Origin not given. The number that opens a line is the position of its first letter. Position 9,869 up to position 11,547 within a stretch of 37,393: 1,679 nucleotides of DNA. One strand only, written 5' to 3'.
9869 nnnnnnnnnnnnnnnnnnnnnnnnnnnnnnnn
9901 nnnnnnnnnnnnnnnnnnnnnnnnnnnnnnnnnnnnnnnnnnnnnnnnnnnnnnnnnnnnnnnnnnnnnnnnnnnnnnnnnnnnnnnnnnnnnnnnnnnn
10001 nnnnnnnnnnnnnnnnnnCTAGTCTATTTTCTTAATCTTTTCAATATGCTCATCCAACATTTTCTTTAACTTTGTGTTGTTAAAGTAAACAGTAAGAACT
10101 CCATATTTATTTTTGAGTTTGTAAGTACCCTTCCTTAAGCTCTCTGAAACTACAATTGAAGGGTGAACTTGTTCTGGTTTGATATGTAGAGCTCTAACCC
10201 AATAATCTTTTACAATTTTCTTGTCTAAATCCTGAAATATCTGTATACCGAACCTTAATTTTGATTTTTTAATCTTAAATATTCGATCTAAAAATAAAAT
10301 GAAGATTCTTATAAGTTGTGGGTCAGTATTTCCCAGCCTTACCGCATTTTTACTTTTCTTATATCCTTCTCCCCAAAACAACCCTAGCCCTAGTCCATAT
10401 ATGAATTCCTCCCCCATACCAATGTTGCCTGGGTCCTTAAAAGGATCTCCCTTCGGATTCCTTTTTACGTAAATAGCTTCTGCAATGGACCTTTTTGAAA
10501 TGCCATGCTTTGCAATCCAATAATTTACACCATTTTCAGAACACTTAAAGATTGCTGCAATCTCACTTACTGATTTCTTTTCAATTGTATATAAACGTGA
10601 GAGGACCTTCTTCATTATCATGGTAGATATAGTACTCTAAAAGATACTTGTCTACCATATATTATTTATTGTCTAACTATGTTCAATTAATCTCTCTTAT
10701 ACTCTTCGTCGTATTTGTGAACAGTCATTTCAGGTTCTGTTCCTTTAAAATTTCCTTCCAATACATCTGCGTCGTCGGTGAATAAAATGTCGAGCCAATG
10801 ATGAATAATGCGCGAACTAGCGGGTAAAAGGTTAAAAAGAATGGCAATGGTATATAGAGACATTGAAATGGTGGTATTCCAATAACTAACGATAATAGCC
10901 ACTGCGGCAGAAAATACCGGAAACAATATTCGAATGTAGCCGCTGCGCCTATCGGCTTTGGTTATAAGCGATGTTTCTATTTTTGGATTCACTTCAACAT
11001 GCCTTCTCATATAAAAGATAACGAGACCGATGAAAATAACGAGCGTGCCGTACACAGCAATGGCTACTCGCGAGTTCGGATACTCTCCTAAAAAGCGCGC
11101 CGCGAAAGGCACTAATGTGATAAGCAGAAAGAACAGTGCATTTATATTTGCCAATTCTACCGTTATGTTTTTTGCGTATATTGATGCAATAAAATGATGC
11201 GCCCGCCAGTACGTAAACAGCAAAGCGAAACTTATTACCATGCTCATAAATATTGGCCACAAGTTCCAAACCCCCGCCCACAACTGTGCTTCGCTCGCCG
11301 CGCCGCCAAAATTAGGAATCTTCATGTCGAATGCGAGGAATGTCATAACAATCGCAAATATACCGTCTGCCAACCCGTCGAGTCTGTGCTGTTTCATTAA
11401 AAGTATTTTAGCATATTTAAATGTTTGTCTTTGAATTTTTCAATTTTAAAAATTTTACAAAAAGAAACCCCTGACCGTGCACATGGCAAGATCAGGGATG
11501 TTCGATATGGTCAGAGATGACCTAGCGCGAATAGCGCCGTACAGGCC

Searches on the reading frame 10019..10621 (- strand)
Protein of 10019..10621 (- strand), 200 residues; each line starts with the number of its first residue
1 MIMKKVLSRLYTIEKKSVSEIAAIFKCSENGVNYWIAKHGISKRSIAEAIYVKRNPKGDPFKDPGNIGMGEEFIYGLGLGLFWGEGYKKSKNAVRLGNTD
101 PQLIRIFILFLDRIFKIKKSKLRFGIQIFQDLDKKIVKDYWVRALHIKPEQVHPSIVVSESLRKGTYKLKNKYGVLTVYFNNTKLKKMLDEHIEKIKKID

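Call 11: search_protein_families(library=pfam, proteins=[window:10019-10621:-], max_evalue=0.01)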
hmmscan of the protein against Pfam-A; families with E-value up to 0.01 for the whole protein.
window:10019-10621:- (200 aa): 0 families

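Call 12: search_protein_families(library=phrogs, proteins=[window:10019-10621:-], max_evalue=0.001)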
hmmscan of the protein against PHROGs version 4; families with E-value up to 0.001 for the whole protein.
window:10019-10621:- (200 aa): 2 families
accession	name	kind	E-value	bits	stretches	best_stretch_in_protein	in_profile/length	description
phrog_8446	-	DNA, RNA and nucleotide metabolism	2.4e-07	31.6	1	6-92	63-133/211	HNH endonuclease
phrog_7545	-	DNA, RNA and nucleotide metabolism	6.3e-05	24.2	1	3-49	6-52/160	HNH endonuclease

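Call 48: find_homologous_proteins(query=window:10019-10621:-, max_evalue=0.001)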
Query window:10019-10621:- (200 aa): 637 proteins with E <= 0.001 among 809 candidates; the best 120 are listed.
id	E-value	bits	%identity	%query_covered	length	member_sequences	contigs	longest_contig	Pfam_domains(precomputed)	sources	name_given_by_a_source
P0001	5.1e-126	436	100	99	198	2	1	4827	-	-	-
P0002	4.1e-86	306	69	100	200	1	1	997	-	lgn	-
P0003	2.4e-83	297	66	100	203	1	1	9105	-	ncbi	-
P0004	3.2e-77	277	63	100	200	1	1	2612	-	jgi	jgi:hypothetical protein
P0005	1.3e-71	258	57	100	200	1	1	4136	-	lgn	-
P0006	2.4e-71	257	60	100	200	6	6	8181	-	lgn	-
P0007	5.7e-70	253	56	100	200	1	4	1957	-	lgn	-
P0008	4.9e-65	237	57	100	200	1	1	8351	-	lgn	-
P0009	4.6e-64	234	53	100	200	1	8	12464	-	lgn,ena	-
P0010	1.5e-63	232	53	99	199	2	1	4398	-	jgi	-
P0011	2.2e-62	228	52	99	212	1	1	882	-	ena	-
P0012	1.2e-61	226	55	100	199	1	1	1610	-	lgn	-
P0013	4.1e-61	224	52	100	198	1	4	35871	-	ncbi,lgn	ncbi:MAG: hypothetical protein WDZ82_00715 [Candidatus Paceibacterota bacterium]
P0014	9.3e-61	223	55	95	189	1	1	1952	-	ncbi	-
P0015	9.7e-61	223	53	99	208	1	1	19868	-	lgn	-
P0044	8.9e-58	213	51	97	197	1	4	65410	PF13518.13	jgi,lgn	jgi:hypothetical protein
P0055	3.5e-57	211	50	100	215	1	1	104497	-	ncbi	ncbi:MAG: hypothetical protein AAGA35_00655 [Patescibacteria group bacterium]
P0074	2.0e-56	209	51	98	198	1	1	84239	-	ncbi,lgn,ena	-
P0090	6.4e-56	207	51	99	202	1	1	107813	-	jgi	jgi:hypothetical protein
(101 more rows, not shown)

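Call 49: search_protein_families(library=pfam, proteins=[window:10019-10621:-], max_evalue=10)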
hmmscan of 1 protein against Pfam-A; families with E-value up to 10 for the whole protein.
window:10019-10621:- (200 aa): 4 families
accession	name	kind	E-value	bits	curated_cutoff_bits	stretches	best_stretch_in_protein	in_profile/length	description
PF12728.13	HTH_17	-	0.016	15.9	27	1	17-54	3-40/51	Helix-turn-helix domain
PF12244.13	DUF3606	-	0.017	15.4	24.3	1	32-50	21-39/54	Protein of unknown function (DUF3606)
PF08281.18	Sigma70_r4_2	-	0.028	14.5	25.7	1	10-37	21-48/54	Sigma-70, region 4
PF14528.11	LAGLIDADG_3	-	0.074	13.8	22.5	1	79-114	8-46/82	LAGLIDADG-like domain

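Call 51: search_solved_structures(query=A3, max_evalue=10, show_alignments=2)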
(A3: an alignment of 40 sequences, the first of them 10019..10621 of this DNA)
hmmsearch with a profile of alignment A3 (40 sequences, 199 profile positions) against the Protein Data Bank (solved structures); distinct sequences matched with E-value up to 10: 4.
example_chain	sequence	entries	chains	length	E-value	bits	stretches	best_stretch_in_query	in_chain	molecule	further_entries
7zk1_B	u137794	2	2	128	0.82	12.2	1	38-90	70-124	Llama derived nanobody | Llama nanobody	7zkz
6ziw_I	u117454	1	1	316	0.87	12.2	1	113-146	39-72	Interleukin-1 receptor-associated kinase 3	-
6ruu_A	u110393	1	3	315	0.87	12.2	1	113-146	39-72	Interleukin-1 receptor-associated kinase 3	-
8bry_A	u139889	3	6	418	1.1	11.8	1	93-143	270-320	N-acylglucosamine 2-epimerase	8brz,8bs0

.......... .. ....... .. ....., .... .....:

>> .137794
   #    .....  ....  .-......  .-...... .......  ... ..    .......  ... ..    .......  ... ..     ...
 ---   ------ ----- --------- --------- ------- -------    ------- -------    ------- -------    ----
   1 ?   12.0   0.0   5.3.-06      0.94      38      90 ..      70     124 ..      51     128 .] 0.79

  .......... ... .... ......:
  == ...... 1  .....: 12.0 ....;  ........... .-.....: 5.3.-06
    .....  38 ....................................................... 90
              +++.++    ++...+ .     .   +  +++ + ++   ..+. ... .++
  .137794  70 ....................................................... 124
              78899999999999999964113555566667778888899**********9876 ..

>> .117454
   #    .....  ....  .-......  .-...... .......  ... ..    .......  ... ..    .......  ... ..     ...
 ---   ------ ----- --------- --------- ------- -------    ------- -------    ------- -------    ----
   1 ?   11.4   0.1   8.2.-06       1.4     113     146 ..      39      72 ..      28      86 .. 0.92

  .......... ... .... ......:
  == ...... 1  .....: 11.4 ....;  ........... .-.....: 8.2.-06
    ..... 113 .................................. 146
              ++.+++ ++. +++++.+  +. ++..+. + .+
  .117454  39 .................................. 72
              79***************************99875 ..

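Call 62: predict_structure(alignment_id=A3)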
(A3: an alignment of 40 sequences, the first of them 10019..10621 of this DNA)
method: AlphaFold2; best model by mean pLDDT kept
length: 200 residues; sequences in the alignment: 40
mean_pLDDT: 83.8   pTM: 0.66
mean pLDDT of the five models: 83.8, 82.6, 82.5, 81.9, 81.6
residues with pLDDT >= 90: 81; 70-90: 83; 50-70: 36; < 50: 0
segments of 3 or more residues with pLDDT < 50: none
pLDDT, mean of each block of 10 residues (from residue 1): 95 91 96 96 80 71 64 89 73 87 94 90 86 86 93 72 58 86 87 84
secondary structure, 60 per line:
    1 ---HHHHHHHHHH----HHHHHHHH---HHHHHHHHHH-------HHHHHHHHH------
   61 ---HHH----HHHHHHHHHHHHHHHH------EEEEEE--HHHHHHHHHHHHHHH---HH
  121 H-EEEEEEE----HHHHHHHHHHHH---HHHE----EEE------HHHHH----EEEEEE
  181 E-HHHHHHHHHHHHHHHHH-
elements in order: H4-13 H18-25 H29-38 H46-54 H71-86 E93-98 H101-115 E123-129 H134-145 E157-159 H166-170 E175-181 H183-199

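Call 66: fold_search(model_id=the predicted structure, library=pdb)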
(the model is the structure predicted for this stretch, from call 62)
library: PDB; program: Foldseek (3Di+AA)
matches with E <= 10: 461; with E <= 0.001: 0
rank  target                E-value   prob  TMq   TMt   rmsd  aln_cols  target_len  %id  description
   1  6iki_B                2.8e-02  0.77  0.26  0.34   6.8       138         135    6  Crystal structure of YfiB(W55L) (released 2019-03-13)
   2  3re3_B                3.8e-02  0.80  0.22  0.28   6.2        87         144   14  Crystal Structure of 2-C-Methyl-D-Erythritol 2,4-Cyclodiphosphate Synthase from Francisella tularensis (released 2011-04-27)
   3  8xkf_C                3.8e-02  0.69  0.22  0.13   6.4        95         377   15  Crystal structure of Helicobacter pylori IspDF with substrate CTP (released 2024-04-10)
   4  3b6n                  4.3e-02  0.72  0.21  0.27   6.3        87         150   16  Crystal structure of 2C-methyl-D-erythritol 2,4-cyclodiphosphate synthase PV003920 from Plasmodium vivax (released 2007-11-20)
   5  8xhu_B                4.3e-02  0.72  0.21  0.14   6.2        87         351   16  Crystal structure of Helicobacter pylori IspDF (released 2024-04-10)
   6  3re3_D                5.5e-02  0.77  0.22  0.28   5.9        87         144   14  Crystal Structure of 2-C-Methyl-D-Erythritol 2,4-Cyclodiphosphate Synthase from Francisella tularensis (released 2011-04-27)
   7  4c81                  5.5e-02  0.75  0.22  0.27   6.5        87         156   11  IspF (Plasmodium falciparum) CDP complex (released 2014-01-08)
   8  8xhu_C                6.2e-02  0.63  0.21  0.13   6.3        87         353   16  Crystal structure of Helicobacter pylori IspDF (released 2024-04-10)
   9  6iki_A                7.0e-02  0.47  0.24  0.31   7.2       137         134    6  Crystal structure of YfiB(W55L) (released 2019-03-13)
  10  1vh8_B                7.4e-02  0.69  0.23  0.29   5.7        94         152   12  Crystal structure of a 2C-methyl-D-erythritol 2,4-cyclodiphosphate synthase (released 2003-12-30)
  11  1vh8_A                7.9e-02  0.66  0.23  0.28   5.8        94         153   12  Crystal structure of a 2C-methyl-D-erythritol 2,4-cyclodiphosphate synthase (released 2003-12-30)
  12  3re3_A                8.4e-02  0.69  0.22  0.28   5.9        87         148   14  Crystal Structure of 2-C-Methyl-D-Erythritol 2,4-Cyclodiphosphate Synthase from Francisella tularensis (released 2011-04-27)
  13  3re3_C                8.9e-02  0.66  0.22  0.28   5.9        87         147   14  Crystal Structure of 2-C-Methyl-D-Erythritol 2,4-Cyclodiphosphate Synthase from Francisella tularensis (released 2011-04-27)
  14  8xkf_B                8.9e-02  0.54  0.22  0.14   6.3        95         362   15  Crystal structure of Helicobacter pylori IspDF with substrate CTP (released 2024-04-10)
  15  3s06_A                8.9e-02  0.35  0.22  0.26  11.8       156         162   13  The crystal structure of the periplasmic domain of Helicobacter pylori MotB (residues 97-256, P3121). (released 2012-03-14)
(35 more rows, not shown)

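Call 68: find_encoding_contigs(protein=P0055, flank=1500, max_places=2)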
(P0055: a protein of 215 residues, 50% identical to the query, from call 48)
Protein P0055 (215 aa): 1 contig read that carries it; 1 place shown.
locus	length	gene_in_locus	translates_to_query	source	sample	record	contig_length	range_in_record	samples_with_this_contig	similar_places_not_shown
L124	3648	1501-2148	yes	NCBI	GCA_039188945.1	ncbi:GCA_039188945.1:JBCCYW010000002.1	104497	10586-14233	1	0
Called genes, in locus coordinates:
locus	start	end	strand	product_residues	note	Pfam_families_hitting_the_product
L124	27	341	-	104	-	-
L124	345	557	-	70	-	-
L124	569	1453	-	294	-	PF03462:PCRF, PF00472:RF-1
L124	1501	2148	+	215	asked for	-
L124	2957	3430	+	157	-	PF13563:2_5_RNA_ligase2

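Call 69: find_encoding_contigs(protein=P0090, flank=1500, max_places=2)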
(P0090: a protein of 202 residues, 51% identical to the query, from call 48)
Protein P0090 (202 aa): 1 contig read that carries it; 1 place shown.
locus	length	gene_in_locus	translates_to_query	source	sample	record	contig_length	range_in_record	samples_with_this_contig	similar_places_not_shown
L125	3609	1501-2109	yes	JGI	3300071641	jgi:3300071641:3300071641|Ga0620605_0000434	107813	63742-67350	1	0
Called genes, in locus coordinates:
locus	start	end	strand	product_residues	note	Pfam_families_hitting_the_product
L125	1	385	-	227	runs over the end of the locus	PF02463:SMC_N (faint), PF00931:NB-ARC (faint), PF00005:ABC_tran, PF13304:AAA_21 (faint)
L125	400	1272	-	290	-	PF03462:PCRF, PF00472:RF-1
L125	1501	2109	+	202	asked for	-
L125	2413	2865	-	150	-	-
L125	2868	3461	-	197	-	PF09997:DUF2238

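Call 70: find_encoding_contigs(protein=P0074, flank=1500, max_places=2)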
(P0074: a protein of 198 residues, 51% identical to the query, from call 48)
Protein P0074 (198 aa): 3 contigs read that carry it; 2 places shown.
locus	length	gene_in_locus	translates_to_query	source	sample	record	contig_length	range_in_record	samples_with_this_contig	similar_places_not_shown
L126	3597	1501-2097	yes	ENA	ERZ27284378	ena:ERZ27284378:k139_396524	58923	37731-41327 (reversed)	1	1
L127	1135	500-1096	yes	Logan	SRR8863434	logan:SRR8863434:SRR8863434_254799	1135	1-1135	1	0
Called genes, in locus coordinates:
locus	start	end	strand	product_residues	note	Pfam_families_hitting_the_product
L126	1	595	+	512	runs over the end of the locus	PF00175:NAD_binding_1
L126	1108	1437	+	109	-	PF03083:MtN3_slv (weak)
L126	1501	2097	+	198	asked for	-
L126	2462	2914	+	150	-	-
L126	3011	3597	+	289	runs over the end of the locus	PF03462:PCRF, PF00472:RF-1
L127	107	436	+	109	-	PF03083:MtN3_slv (weak)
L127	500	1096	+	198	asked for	-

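Call 71: find_encoding_contigs(protein=P0044, flank=1500, max_places=2)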
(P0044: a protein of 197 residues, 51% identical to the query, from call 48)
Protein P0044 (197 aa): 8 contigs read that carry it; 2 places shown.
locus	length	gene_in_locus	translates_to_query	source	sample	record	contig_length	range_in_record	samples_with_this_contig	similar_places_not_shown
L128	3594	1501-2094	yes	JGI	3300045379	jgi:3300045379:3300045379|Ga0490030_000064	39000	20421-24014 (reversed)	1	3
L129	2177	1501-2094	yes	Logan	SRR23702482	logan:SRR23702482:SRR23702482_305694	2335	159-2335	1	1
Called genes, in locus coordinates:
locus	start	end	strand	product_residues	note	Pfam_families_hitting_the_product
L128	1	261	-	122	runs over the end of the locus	-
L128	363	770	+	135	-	-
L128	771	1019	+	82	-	-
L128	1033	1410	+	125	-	-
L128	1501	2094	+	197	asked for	PF13518:HTH_28 (faint)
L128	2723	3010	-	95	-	-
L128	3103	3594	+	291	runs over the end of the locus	PF03462:PCRF, PF00472:RF-1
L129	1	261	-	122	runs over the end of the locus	-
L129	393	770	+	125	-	-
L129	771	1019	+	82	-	-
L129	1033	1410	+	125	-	-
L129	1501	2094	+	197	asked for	PF13518:HTH_28 (faint)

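Call 72: find_encoding_contigs(protein=P0003, flank=1500, max_places=2)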
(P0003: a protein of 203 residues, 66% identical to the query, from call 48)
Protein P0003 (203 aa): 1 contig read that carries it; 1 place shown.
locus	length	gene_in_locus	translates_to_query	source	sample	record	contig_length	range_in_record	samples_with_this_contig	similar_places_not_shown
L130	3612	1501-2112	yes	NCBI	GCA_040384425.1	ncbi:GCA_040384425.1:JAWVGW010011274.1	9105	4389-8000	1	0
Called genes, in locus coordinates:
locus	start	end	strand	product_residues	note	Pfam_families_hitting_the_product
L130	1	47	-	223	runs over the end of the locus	-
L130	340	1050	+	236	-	PF06736:TMEM175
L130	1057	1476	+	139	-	PF16798:DUF5069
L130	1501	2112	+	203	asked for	-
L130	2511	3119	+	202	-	-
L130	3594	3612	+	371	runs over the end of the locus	PF13431:TPR_17 (faint), PF14559:TPR_19 (faint), PF07719:TPR_2 (faint), PF13181:TPR_8 (faint), PF13424:TPR_12 (faint), PF13428:TPR_14 (faint), PF23914:TPR_CcmH_CycH (faint), PF00515:TPR_1 (faint)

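Call 74: search_protein_families(library=pfam, alignment_id=A3, max_evalue=1)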
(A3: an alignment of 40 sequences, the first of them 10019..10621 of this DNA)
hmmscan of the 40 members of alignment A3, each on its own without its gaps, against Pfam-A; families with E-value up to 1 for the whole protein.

A. member 1, window:10019-10621:- (200 aa): 4 families
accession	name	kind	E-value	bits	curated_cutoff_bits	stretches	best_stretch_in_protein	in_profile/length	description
PF12728.13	HTH_17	-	0.016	15.9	27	1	17-54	3-40/51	Helix-turn-helix domain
PF12244.13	DUF3606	-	0.017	15.4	24.3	0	32-50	21-39/54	Protein of unknown function (DUF3606)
PF08281.18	Sigma70_r4_2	-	0.028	14.5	25.7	1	10-37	21-48/54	Sigma-70, region 4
PF14528.11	LAGLIDADG_3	-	0.074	13.8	22.5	1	79-114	8-46/82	LAGLIDADG-like domain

B. families by the number of members that match (of 40 scanned): 52 families (the first 25 are shown)
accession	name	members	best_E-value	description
PF13384.12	HTH_23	29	4.7e-05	Homeodomain-like domain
PF13518.12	HTH_28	17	7.6e-06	Helix-turn-helix domain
PF12244.13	DUF3606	15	1.3e-06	Protein of unknown function (DUF3606)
PF08281.18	Sigma70_r4_2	15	0.00066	Sigma-70, region 4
PF13411.12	MerR_1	12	0.00044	MerR HTH family regulatory protein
PF06056.18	Terminase_5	9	0.0097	Putative ATPase subunit of terminase (gpP-like)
PF13551.12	HTH_29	7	0.024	Winged helix-turn helix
PF12728.13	HTH_17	6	0.0041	Helix-turn-helix domain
PF00196.25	GerE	6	0.028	Bacterial regulatory proteins, luxR family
PF14528.11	LAGLIDADG_3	6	0.038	LAGLIDADG-like domain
PF01527.26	HTH_Tnp_1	5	0.015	Transposase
PF13730.12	HTH_36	4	0.002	Helix-turn-helix domain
PF03374.19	ANT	4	0.0024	Phage antirepressor protein KilAC domain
PF13542.12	HTH_Tnp_ISL3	4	0.0082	Helix-turn-helix domain of transposase family ISL3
PF04545.22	Sigma70_r4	4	0.031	Sigma-70, region 4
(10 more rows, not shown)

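Call 76: fold_search(model_id=the predicted structure, library=viral)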
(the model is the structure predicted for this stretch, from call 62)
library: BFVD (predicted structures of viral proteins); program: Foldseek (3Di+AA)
matches with E <= 10: 501; with E <= 0.001: 0
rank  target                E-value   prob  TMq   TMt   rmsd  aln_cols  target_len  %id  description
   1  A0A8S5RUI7            2.8e-02  0.75  0.30  0.21   9.4       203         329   14  (no name in the UniProt tables at hand)
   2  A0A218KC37            4.5e-02  0.30  0.24  0.21  16.1       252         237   11  Putative DNA endonuclease [Bacillus phage PBC2]
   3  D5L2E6                5.8e-02  1.00  0.25  0.24   2.1        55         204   38  HNH endonuclease [uncultured virus]
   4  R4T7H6                6.5e-02  1.00  0.26  0.21   0.8        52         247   31  (no name in the UniProt tables at hand)
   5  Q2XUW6                6.5e-02  0.89  0.26  0.16  11.0       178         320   14  (no name in the UniProt tables at hand)
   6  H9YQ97                6.9e-02  1.00  0.23  0.19   0.5        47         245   28  (no name in the UniProt tables at hand)
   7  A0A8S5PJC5            7.4e-02  0.80  0.36  0.21   6.4       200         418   16  HAD domain protein [Myoviridae sp. ctsK93]
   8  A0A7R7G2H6            9.4e-02  0.66  0.30  0.20  10.0       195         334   12  (no name in the UniProt tables at hand)
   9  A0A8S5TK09            9.4e-02  0.18  0.20  0.12  16.4       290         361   10  LAGLIDADG DNA endonuclease family [Podoviridae sp. ctz6O13]
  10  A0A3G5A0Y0            1.0e-01  0.99  0.34  0.08   3.4       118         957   16  DNA-directed RNA polymerase [Harvfovirus sp.]
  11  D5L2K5                1.1e-01  1.00  0.21  0.63   2.9        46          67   33  Regulatory protein [uncultured virus]
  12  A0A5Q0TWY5            1.1e-01  0.90  0.24  0.42  14.7       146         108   14  Carbamoyl phosphate synthase large subunit [uncultured virus]
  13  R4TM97                1.2e-01  1.00  0.24  0.27   1.0        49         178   22  HNH protein [Haloarcula californiae tailed virus 2]
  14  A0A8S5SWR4            1.2e-01  0.35  0.25  0.21   9.9       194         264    9  Endonuclease [Siphoviridae sp. ctZHD14]
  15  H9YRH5                1.4e-01  1.00  0.22  0.37   8.4        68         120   22  (no name in the UniProt tables at hand)
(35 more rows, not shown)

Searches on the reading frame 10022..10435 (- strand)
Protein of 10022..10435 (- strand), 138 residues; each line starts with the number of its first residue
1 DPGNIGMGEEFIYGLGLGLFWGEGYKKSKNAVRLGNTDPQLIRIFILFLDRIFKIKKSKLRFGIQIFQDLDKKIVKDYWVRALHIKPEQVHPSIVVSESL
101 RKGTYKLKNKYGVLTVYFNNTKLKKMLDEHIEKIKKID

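Call 84: predict_structure(alignment_id=A5)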
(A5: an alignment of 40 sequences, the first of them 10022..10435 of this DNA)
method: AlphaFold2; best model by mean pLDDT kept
length: 138 residues; sequences in the alignment: 40
mean_pLDDT: 86.5   pTM: 0.82
mean pLDDT of the five models: 86.5, 85.8, 85.7, 85.6, 84.9
residues with pLDDT >= 90: 90; 70-90: 28; 50-70: 19; < 50: 1
segments of 3 or more residues with pLDDT < 50: none
pLDDT, mean of each block of 10 residues (from residue 1): 70 93 79 93 96 94 88 93 95 72 65 93 93 87
secondary structure, 60 per line:
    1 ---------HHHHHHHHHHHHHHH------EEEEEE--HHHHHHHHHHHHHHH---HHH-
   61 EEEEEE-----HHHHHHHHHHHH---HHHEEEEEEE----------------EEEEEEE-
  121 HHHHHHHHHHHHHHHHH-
elements in order: H10-24 E31-36 H39-53 E61-66 H72-83 E90-96 E113-119 H121-137

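Call 86: fold_search(model_id=the predicted structure, library=pdb)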
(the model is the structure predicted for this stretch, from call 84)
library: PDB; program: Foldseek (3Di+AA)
matches with E <= 10: 675; with E <= 0.001: 0
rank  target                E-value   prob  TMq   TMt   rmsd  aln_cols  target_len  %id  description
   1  3s0h_A                5.3e-03  0.89  0.33  0.30  10.4       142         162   15  The crystal structure of the periplasmic domain of Helicobacter pylori MotB (residues 90-256). (released 2012-03-14)
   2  6iki_B                6.0e-03  0.98  0.39  0.40   6.3       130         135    6  Crystal structure of YfiB(W55L) (released 2019-03-13)
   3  3s0y_B                7.2e-03  0.87  0.31  0.29  10.5       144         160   12  The crystal structure of the periplasmic domain of MotB (residues 64-256). (released 2012-03-14)
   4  3s0h_C                7.7e-03  0.82  0.33  0.29  10.1       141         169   13  The crystal structure of the periplasmic domain of Helicobacter pylori MotB (residues 90-256). (released 2012-03-14)
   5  6u83                  1.2e-02  0.84  0.29  0.27   7.7       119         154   10  OmpA-like domain of FopA1 from Francisella tularensis subsp. tularensis SCHU S4 (released 2019-09-18)
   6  3s0h_D                1.6e-02  0.77  0.35  0.32   9.8       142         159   13  The crystal structure of the periplasmic domain of Helicobacter pylori MotB (residues 90-256). (released 2012-03-14)
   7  6ikj_A                1.7e-02  0.85  0.37  0.37   7.6       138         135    7  Crystal structure of YfiB(F48S) (released 2019-03-13)
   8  3re3_B                2.5e-02  0.77  0.29  0.28   6.3        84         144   15  Crystal Structure of 2-C-Methyl-D-Erythritol 2,4-Cyclodiphosphate Synthase from Francisella tularensis (released 2011-04-27)
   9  6jfw_A                2.5e-02  0.75  0.36  0.35   7.7       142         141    8  Crystal structure of PA0833 periplasmic domain from Pseudomonas aeruginosa reveals an unexpected enlarged peptidoglyca (released 2019-03-20)
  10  4pwt_C                2.6e-02  0.54  0.28  0.30   8.4       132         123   13  Crystal structure of peptidoglycan-associated outer membrane lipoprotein from Yersinia pestis CO92 (released 2014-04-09)
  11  6iki_A                3.0e-02  0.87  0.39  0.39   6.1       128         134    5  Crystal structure of YfiB(W55L) (released 2019-03-13)
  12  4pwt_A                3.2e-02  0.41  0.27  0.28   8.8       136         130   12  Crystal structure of peptidoglycan-associated outer membrane lipoprotein from Yersinia pestis CO92 (released 2014-04-09)
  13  3re3_C                3.6e-02  0.72  0.31  0.30   6.4        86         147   16  Crystal Structure of 2-C-Methyl-D-Erythritol 2,4-Cyclodiphosphate Synthase from Francisella tularensis (released 2011-04-27)
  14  5eaz_A                3.8e-02  0.85  0.41  0.41   7.2       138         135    6  crystal form I of YfiB belonging to space groups P21 (released 2016-05-18)
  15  2hqs_G                4.1e-02  0.35  0.24  0.28   8.0       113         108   12  Crystal structure of TolB/Pal complex (released 2007-04-03)
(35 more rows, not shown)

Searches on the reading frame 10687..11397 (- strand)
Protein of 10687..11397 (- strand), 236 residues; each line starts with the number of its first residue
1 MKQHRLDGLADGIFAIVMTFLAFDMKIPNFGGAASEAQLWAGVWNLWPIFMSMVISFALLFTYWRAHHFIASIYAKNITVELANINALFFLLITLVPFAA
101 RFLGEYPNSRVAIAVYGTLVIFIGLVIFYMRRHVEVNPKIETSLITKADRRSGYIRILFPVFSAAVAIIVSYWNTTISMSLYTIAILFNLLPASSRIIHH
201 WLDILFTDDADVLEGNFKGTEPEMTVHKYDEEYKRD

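Call 11: search_protein_families(library=pfam, proteins=[window:10687-11397:-], max_evalue=0.01)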
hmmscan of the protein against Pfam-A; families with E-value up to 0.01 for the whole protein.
window:10687-11397:- (236 aa): 1 family
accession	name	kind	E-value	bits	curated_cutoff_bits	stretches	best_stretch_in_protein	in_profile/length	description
PF06736.16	TMEM175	-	7.5e-17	62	25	1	5-97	1-88/88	Endosomal/lysosomal potassium channel TMEM175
